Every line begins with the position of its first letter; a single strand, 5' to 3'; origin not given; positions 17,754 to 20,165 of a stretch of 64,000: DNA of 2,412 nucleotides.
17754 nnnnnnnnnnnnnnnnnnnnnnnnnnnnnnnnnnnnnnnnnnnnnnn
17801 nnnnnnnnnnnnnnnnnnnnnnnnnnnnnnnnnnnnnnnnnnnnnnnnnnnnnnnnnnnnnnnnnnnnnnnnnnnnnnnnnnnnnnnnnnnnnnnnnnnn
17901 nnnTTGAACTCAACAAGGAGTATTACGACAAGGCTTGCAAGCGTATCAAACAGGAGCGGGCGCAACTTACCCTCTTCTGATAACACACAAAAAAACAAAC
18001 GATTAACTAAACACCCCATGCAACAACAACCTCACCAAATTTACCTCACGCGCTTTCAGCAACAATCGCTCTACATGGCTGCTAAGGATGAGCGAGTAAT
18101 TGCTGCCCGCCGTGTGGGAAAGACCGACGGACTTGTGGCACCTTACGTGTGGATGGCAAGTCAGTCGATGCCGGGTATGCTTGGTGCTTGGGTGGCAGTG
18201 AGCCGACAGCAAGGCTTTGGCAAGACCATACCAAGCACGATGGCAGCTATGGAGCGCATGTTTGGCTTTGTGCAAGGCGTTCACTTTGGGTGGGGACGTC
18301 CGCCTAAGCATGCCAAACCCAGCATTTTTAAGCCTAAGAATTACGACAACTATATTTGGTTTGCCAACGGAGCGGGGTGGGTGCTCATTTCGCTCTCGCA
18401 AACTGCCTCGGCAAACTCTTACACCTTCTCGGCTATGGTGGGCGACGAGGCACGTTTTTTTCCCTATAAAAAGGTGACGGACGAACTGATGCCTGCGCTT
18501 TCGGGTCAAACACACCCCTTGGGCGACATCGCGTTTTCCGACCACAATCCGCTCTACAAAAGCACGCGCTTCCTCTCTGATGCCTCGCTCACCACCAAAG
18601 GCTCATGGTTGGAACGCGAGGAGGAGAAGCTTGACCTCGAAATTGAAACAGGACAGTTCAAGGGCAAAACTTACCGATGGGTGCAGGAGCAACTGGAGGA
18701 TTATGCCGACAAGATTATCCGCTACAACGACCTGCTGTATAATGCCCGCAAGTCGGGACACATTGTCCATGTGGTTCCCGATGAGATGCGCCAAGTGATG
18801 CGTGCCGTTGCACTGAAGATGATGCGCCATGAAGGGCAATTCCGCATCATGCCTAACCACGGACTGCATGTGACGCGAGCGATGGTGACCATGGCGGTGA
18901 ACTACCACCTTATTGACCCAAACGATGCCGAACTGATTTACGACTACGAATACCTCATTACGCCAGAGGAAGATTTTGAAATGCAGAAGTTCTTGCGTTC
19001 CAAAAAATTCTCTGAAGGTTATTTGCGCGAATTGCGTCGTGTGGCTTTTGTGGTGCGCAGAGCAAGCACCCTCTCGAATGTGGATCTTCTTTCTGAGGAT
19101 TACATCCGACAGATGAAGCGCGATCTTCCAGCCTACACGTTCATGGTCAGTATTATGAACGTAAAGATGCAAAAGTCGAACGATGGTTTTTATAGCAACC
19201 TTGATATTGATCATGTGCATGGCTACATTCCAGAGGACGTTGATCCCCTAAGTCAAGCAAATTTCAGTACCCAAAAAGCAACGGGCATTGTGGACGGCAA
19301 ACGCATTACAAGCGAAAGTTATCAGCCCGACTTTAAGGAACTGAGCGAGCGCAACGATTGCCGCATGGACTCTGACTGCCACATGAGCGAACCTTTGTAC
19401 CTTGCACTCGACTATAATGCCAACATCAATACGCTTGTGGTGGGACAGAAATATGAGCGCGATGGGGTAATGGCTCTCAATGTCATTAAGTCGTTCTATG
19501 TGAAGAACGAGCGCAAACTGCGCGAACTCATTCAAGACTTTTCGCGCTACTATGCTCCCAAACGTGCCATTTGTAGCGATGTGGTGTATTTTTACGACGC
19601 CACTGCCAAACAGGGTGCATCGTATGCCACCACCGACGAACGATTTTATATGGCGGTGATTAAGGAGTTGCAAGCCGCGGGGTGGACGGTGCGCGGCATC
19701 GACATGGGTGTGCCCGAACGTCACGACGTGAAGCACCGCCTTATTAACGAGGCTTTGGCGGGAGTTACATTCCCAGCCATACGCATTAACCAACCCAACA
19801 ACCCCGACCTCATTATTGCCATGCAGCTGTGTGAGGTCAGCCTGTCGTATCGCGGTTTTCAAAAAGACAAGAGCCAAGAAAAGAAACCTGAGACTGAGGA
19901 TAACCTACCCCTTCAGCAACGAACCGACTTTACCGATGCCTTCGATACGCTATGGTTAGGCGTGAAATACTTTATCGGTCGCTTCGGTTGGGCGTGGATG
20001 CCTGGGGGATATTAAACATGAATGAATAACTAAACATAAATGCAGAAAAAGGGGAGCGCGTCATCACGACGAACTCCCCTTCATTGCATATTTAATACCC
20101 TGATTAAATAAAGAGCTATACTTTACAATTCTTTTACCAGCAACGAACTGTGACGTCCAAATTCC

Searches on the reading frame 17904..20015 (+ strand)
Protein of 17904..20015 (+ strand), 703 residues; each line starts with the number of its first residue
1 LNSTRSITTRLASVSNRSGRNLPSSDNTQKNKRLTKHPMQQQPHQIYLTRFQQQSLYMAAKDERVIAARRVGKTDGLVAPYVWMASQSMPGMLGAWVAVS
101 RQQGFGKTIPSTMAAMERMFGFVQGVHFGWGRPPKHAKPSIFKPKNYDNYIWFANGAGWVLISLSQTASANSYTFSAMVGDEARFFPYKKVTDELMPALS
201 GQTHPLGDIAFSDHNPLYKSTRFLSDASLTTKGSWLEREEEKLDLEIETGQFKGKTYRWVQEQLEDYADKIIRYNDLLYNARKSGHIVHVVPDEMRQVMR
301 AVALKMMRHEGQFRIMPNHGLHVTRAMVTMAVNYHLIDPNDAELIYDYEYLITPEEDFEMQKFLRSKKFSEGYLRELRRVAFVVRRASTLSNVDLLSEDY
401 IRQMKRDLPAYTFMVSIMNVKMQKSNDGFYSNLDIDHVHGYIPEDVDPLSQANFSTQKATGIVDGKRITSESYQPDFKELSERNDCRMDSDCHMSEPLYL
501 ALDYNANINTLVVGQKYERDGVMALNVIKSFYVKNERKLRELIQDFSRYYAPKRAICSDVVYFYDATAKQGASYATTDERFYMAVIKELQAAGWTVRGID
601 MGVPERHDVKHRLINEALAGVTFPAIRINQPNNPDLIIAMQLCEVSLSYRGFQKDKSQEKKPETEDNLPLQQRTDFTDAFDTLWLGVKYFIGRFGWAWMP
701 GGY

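Call 23: search_protein_families(library=phrogs, max_evalue=0.001, proteins=[window:17904-20015:+])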
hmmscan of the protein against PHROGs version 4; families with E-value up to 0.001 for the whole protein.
window:17904-20015:+ (703 aa): 1 family
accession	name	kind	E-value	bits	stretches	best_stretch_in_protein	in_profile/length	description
phrog_2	-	head and packaging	0.00014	21.7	1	44-211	262-397/807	terminase large subunit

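Call 24: search_protein_families(library=pfam, max_evalue=0.001, proteins=[window:17904-20015:+])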
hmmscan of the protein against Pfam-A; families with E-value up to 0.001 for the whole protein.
window:17904-20015:+ (703 aa): 0 families

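Call 91: search_protein_families(library=ncbifam, max_evalue=0.01, proteins=[window:17904-20015:+])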
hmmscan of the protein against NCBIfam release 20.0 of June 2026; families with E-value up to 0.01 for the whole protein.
window:17904-20015:+ (703 aa): 0 families
